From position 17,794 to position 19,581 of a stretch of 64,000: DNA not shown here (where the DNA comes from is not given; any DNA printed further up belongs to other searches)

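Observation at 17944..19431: Unusual domain fusion: catalytically intact ARH domain plus CX5R phosphatase in one polypeptide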

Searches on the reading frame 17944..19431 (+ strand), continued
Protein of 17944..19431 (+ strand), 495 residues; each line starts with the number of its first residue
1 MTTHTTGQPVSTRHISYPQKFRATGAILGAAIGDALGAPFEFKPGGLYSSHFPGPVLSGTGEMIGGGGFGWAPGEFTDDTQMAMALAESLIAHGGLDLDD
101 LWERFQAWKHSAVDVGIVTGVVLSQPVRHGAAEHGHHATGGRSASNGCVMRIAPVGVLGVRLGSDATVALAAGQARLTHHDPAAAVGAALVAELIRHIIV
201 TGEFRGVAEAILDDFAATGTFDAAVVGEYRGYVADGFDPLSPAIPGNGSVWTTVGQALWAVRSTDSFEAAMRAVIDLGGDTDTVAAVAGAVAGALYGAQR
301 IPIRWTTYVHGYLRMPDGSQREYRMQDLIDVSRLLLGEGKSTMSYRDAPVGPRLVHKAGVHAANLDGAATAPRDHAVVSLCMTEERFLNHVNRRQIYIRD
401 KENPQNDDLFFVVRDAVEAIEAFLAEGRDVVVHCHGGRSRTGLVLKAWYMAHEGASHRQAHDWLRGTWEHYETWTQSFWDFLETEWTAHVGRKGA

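Call 7: find_related_loci(query=window:17944-19431:+, collection=genome_contigs, flank=8000)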
Query window:17944-19431:+ (495 aa) in genome_contigs; peptide patterns used: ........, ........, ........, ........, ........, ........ (x = any residue, [..] = any of these).
455 stretches matched a pattern; 372 encode a relative of the query (tblastn E <= 1e-3); the best 80 are kept; 80 distinct loci.
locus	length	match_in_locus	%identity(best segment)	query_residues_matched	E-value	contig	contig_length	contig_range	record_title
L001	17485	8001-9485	79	1-495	0e+0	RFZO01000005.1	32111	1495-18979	MAG: Actinomycetota bacterium isolate WB5_3A_088 contig_100_4, whole genome shotgun sequence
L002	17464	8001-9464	89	8-495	0e+0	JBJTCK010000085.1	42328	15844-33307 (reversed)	MAG: Actinomycetota bacterium isolate samp_4331_semibin_204 samp_4331_1191324, whole genome shotgun sequence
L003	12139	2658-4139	64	1-495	0e+0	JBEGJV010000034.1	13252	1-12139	MAG: Actinomycetota bacterium isolate NASQAN2015_172_F_bin.1 scaffold_227, whole genome shotgun sequence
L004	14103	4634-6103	60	1-490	3e-170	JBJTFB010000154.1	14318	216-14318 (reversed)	MAG: Acidimicrobiales bacterium isolate samp_4320_semibin_195 samp_4320_800375, whole genome shotgun sequence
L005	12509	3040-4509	60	1-490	3e-169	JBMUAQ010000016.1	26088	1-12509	MAG: Ilumatobacteraceae bacterium isolate LKB_V6_S18_50percent_ser_metabat.30 NODE_640_length_26088_cov_5.421542, whole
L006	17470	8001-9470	60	1-490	3e-168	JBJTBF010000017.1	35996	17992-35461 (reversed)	MAG: Acidimicrobiales bacterium isolate samp_4332_metadecoder_857 samp_4332_244151, whole genome shotgun sequence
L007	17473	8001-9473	57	1-490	4e-168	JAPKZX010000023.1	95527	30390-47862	MAG: Actinomycetota bacterium isolate LacPavin_0920_WC12_MAG_52_9 LacPavin_0920_WC12_scaffold_18488, whole genome shotgu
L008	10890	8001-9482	56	1-493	2e-166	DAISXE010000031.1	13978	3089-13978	MAG TPA_asm: Ilumatobacteraceae bacterium isolate CTOTU6303 NODE_1699_length_13978_cov_9.812971, whole genome shotgun se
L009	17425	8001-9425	59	15-490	8e-166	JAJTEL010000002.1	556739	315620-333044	MAG: Ilumatobacteraceae bacterium isolate 49624_E47 Sample_49624_scaffold_3, whole genome shotgun sequence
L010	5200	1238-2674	57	11-490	3e-168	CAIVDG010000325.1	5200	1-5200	MAG: uncultured Acidimicrobiaceae bacterium isolate ErkenSummer_bin-1029 genome assembly, contig: bin-1029:325/416, whol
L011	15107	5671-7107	57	11-490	4e-165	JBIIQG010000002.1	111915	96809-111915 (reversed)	MAG: Ilumatobacteraceae bacterium isolate ME2003-07-11_3300042290_group2_bin162 Rohwer_bin51_scaffold_19_c1, whole genom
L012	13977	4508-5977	59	1-490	1e-162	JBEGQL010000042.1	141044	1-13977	MAG: Actinomycetota bacterium isolate pamunkeyriver_2019_sw_WHONDRS-S19S_0054_B_bin.148 scaffold_111173, whole genome sh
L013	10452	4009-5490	55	1-493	8e-161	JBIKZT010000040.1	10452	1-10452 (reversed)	MAG: Ilumatobacteraceae bacterium isolate ME2016-04-29_3300042297_group7_bin22 Rohwer_bin71_scaffold_1097_c1, whole geno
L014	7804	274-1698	56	15-490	7e-160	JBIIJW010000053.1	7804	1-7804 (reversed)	MAG: Ilumatobacteraceae bacterium isolate ME2001-10-09pf_3300042861_group1_bin204 Rohwer_bin49_scaffold_12275_c1, whole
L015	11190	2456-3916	56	5-490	4e-158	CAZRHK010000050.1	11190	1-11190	MAG TPA_asm: uncultured Bifidobacterium sp. isolate SRP219642_co6_368 genome assembly, contig: NODE_5592_length_11190_co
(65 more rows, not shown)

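Call 14: search_protein_families(library=padloc, proteins=[window:17944-19431:+], max_evalue=0.01)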
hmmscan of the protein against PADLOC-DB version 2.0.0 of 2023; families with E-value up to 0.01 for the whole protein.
window:17944-19431:+ (495 aa): 0 families

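Call 27: predict_structure(alignment_id=A1)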
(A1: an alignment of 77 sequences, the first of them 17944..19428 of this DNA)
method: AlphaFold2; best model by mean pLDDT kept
length: 495 residues; sequences in the alignment: 77
mean_pLDDT: 95.9   pTM: 0.95
mean pLDDT of the five models: 95.9, 95.9, 95.8, 95.4, 95.2
residues with pLDDT >= 90: 469; 70-90: 20; 50-70: 2; < 50: 4
segments of 3 or more residues with pLDDT < 50: 1-4
pLDDT, mean of each block of 10 residues (from residue 1): 69 95 98 98 97 94 95 97 99 98 98 94 97 97 95 98 98 98 98 99 97 97 98 97 97 99 98 98 98 97 97 98 97 98 91 98 98 98 94 93 85 97 98 96 98 98 97 92 97 79
secondary structure, 60 per line:
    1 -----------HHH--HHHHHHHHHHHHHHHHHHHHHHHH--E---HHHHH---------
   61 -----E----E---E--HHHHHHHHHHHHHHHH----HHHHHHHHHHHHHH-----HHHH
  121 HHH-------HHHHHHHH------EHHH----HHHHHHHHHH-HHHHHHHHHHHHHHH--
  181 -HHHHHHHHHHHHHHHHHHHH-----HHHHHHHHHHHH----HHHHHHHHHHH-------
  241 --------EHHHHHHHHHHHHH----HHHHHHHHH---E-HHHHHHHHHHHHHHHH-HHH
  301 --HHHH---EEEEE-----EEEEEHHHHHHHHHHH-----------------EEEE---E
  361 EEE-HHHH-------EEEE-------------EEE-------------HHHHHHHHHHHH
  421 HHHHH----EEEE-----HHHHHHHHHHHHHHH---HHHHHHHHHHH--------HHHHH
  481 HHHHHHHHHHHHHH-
elements in order: H17-40 H47-51 H78-93 H98-111 H117-123 H131-138 H153-162 H164-178 H182-201 H207-218 H223-233 H250-262 H267-275 H281-296 H303-306 E310-314 E320-324 H325-335 E353-356 E360-363 H365-368 E376-379 E393-395 H409-425 E430-433 H439-453 H457-467 H476-494

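Call 32: fold_search(model_id=the predicted structure, library=pdb)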
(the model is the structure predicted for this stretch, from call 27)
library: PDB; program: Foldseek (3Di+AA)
matches with E <= 10: 931; with E <= 0.001: 124
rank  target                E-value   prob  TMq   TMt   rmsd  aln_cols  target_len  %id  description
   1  2woe_A                3.1e-14  1.00  0.50  0.82   4.5       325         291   28  Crystal Structure of the D97N variant of dinitrogenase reductase- activating glycohydrolase (DRAG) from Rhodospirillum (released 2009-08-18)
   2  2yzw                  3.9e-14  1.00  0.49  0.83   4.1       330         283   30  ADP-ribosylglycohydrolase-related protein complex (released 2007-11-06)
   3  2yzv                  3.9e-14  1.00  0.48  0.81   4.7       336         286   29  ADP-ribosylglycohydrolase-related protein complex (released 2007-11-06)
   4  2cwc                  4.9e-14  1.00  0.49  0.83   4.5       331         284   30  Crystal structure of ADP-ribosylglycohydrolase-related protein from Thermus thermophilus HB8 (released 2005-12-18)
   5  2woc_A                5.7e-14  1.00  0.49  0.81   4.5       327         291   28  Crystal Structure of the dinitrogenase reductase-activating glycohydrolase (DRAG) from Rhodospirillum rubrum (released 2009-08-11)
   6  6drh_E                1.2e-13  1.00  0.50  0.67   3.7       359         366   26  ADP-ribosyltransferase toxin/immunity pair (released 2018-10-31)
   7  6dre_A                1.4e-13  1.00  0.50  0.67   4.0       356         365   27  ADP-ribosyltransferase toxin/immunity pair (released 2018-10-31)
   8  3g9d_B                1.6e-13  1.00  0.49  0.81   5.0       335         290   25  Crystal structure glycohydrolase (released 2009-07-14)
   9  3o5t_A                2.3e-13  1.00  0.50  0.81   4.7       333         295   26  Structure of DraG-GlnZ complex with ADP (released 2011-10-05)
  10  3g9d_A                1.6e-12  1.00  0.51  0.84   3.7       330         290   26  Crystal structure glycohydrolase (released 2009-07-14)
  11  8za7_A                2.7e-12  1.00  0.51  0.74   4.4       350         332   23  ART-ARH type toxin effector-immunity protein pair of Listeria monocytogenes (released 2025-04-30)
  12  1t5j                  1.7e-11  1.00  0.50  0.79   5.0       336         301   22  Crystal structure of ribosylglycohydrolase MJ1187 from Methanococcus jannaschii (released 2004-05-11)
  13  6hh4_A                9.4e-11  1.00  0.47  0.70   5.8       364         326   21  ADP-ribosylserine hydrolase ARH3 of Latimeria chalumnae in complex with ADP-ribosyl-L-arginine (released 2018-11-28)
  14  6hgz_A                1.4e-10  1.00  0.48  0.71   5.3       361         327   22  ADP-ribosylserine hydrolase ARH3 of Latimeria chalumnae in complex with ADP-ribose (released 2018-11-28)
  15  6hh4_B                1.4e-10  1.00  0.47  0.69   5.7       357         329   23  ADP-ribosylserine hydrolase ARH3 of Latimeria chalumnae in complex with ADP-ribosyl-L-arginine (released 2018-11-28)
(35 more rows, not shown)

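Call 60: search_dna_similar(query=window:17944-19428:+, collection=phages, mode=protein, max_evalue=0.00001, max_rows=15)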
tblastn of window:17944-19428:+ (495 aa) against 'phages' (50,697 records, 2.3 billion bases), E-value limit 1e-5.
No match.

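Call 61: search_dna_similar(query=window:17944-19428:+, collection=plasmids, mode=protein, max_evalue=0.00001, max_rows=15)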
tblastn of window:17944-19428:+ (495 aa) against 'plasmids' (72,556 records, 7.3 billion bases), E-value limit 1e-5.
Records with a match: 25; places in all: 26; records where one place covers at least 80% of the query: 0.
Best place of each record, by identity: <60% 25.
By first word of the organism name: Streptomyces 8; Embleya 2; Pimelobacter 2; Rhodococcus 2; Variovorax 2; Natribaculum 2; [Kitasatospora] 1; Roseomonas 1; Methylobacterium 1; Polaromonas 1; and 3 more.
By predicted mobility (MOB-suite, as given by PLSDB): non-mobilizable 18; mobilizable 7.
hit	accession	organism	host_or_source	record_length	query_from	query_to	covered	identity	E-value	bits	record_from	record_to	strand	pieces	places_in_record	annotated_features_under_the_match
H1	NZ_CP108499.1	Streptomyces sp. NBC_01240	-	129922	39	341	61%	42.0%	3e-28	126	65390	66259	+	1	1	ADP-ribosylglycohydrolase family protein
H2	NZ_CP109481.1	Streptomyces sp. NBC_01450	-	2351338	39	350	63%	40.6%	3e-28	126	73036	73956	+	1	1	none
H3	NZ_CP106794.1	Streptomyces cynarae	microorganism,rhizosphere soil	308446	39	335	60%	42.5%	2e-28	127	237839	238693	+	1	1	ADP-ribosylglycohydrolase family protein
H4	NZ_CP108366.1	Streptomyces sp. NBC_01340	-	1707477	39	350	63%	39.9%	1e-28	127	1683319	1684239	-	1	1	none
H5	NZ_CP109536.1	Streptomyces sp. NBC_01401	-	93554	39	337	60%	41.7%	2e-29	130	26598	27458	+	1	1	ADP-ribosylglycohydrolase family protein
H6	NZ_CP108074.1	Streptomyces caniferus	-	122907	39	318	57%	44.0%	2e-28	127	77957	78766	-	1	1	ADP-ribosylglycohydrolase family protein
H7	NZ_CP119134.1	Streptomyces sp. FXJ1.172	cell culture,red soil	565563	39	335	60%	41.3%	2e-29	130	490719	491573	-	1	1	ADP-ribosylglycohydrolase family protein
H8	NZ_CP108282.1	[Kitasatospora] papulosa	-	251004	39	318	57%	43.8%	7e-27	122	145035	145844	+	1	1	ADP-ribosylglycohydrolase family protein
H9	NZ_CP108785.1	Embleya sp. NBC_00888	-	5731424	39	336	60%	39.0%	2e-25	118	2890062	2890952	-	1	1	none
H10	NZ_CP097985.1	Pimelobacter simplex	-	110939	71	459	79%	29.6%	7e-8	63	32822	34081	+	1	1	ADP-ribosylglycohydrolase family protein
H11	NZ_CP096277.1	Pimelobacter simplex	-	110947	71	459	79%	29.6%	7e-8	63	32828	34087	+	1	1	ADP-ribosylglycohydrolase family protein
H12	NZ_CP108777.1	Embleya sp. NBC_00896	-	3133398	39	335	60%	38.0%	5e-25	116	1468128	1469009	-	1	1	none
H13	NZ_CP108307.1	Streptomyces sp. NBC_00015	-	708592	39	277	48%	38.7%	6e-19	98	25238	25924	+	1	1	none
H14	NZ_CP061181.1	Roseomonas haemaphysalidis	tick,pure culture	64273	73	305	47%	37.7%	1e-10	72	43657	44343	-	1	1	ADP-ribosylglycohydrolase family protein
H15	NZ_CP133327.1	Rhodococcus sp. DN22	-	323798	71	312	49%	36.1%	2e-9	68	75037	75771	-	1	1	none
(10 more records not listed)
